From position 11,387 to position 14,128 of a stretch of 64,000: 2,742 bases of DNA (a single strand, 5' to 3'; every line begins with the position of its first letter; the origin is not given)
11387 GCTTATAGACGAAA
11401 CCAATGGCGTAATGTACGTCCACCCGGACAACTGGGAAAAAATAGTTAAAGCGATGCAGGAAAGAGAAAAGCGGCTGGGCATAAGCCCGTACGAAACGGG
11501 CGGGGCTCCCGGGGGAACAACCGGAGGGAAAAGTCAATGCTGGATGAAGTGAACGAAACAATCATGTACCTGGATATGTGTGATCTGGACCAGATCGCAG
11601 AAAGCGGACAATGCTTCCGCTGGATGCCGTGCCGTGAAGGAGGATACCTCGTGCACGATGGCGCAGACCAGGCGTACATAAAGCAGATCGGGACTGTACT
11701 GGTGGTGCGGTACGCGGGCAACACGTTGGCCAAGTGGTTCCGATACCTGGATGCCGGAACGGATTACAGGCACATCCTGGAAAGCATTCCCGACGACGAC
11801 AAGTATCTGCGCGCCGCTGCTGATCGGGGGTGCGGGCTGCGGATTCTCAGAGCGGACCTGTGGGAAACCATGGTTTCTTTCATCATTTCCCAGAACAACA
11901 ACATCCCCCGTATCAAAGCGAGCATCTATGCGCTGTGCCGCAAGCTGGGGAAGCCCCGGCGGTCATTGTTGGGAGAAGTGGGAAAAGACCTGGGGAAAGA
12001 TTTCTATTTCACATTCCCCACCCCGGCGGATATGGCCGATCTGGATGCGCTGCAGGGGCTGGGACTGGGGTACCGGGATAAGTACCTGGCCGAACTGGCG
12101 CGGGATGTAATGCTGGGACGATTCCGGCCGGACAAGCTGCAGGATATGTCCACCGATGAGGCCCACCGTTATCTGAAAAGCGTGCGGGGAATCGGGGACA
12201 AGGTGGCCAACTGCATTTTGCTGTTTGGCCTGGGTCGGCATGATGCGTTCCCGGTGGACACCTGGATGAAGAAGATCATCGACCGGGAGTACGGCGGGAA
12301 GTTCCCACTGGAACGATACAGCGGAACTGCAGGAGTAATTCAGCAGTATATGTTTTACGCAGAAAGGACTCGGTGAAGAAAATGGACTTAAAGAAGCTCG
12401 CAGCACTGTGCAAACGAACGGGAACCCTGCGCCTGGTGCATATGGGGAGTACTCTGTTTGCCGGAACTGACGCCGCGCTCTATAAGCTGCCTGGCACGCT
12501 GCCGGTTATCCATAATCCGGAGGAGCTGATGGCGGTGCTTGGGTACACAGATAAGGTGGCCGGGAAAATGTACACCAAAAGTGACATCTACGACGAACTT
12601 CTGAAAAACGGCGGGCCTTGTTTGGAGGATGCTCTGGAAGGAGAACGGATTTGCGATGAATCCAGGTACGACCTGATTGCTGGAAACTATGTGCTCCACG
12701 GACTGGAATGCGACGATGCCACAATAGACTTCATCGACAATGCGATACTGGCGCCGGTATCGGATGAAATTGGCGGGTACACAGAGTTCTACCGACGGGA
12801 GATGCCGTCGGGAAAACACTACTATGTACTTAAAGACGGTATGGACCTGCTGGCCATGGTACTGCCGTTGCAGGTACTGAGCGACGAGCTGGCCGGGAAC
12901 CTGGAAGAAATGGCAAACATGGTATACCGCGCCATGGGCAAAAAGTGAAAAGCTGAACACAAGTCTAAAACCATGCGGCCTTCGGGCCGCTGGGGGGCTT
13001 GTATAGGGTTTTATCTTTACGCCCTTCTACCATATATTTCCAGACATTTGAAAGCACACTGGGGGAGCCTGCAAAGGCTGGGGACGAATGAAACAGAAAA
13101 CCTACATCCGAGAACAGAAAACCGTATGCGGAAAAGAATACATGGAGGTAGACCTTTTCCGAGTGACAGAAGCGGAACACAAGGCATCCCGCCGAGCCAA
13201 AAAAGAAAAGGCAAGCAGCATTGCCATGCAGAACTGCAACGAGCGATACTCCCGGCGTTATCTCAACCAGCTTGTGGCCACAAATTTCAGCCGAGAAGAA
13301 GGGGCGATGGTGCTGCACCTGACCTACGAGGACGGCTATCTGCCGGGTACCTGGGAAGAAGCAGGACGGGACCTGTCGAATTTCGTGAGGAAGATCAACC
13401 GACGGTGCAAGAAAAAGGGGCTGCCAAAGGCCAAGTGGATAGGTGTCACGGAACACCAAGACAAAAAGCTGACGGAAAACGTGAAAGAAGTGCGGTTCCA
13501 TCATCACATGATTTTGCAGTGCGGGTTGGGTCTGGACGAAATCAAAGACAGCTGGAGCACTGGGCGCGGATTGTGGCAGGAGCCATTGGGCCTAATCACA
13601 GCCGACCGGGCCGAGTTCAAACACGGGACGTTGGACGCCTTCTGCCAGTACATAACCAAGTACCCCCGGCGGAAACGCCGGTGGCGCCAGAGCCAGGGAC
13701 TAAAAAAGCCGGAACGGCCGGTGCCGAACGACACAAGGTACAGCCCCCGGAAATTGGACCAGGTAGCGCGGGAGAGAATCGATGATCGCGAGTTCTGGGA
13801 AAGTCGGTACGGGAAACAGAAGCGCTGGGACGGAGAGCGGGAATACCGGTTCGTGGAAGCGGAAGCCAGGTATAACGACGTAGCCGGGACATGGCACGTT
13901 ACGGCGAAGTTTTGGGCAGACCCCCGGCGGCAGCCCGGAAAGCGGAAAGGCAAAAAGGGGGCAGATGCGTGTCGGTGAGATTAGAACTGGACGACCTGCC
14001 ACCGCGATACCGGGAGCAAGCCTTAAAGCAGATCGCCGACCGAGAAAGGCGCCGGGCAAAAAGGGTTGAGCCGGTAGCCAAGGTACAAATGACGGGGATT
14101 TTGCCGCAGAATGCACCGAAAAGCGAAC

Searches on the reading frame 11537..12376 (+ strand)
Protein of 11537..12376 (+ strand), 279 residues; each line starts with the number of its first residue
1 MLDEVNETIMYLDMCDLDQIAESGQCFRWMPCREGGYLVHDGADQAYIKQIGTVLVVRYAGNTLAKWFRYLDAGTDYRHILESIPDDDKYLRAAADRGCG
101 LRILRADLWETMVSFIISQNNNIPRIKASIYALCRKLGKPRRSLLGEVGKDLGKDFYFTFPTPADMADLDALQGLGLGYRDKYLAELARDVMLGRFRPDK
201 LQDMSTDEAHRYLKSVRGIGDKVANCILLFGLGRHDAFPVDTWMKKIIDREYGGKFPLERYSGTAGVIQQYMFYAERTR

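Call 11: search_protein_families(library=pfam, proteins=[window:11537-12376:+], max_evalue=0.001)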
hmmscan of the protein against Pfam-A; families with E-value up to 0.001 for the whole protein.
window:11537-12376:+ (279 aa): 2 families
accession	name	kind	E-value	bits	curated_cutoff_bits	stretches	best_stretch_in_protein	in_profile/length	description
PF07934.18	OGG_N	-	3.3e-12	47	23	1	15-112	9-115/115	8-oxoguanine DNA glycosylase, N-terminal domain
PF00730.31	HhH-GPD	-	1.4e-07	32.2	26.2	1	113-252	1-87/108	HhH-GPD superfamily base excision DNA repair protein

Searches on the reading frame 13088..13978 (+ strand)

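Call 11: search_protein_families(library=pfam, proteins=[window:13088-13978:+], max_evalue=0.001)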
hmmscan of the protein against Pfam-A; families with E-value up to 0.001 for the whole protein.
window:13088-13978:+ (296 aa): 1 family
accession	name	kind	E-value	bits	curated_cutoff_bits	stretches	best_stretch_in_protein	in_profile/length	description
PF23343.2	REP_ORF2-G2P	-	2.4e-07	31.4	27.8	1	76-192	4-94/99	Replication-associated protein ORF2/G2P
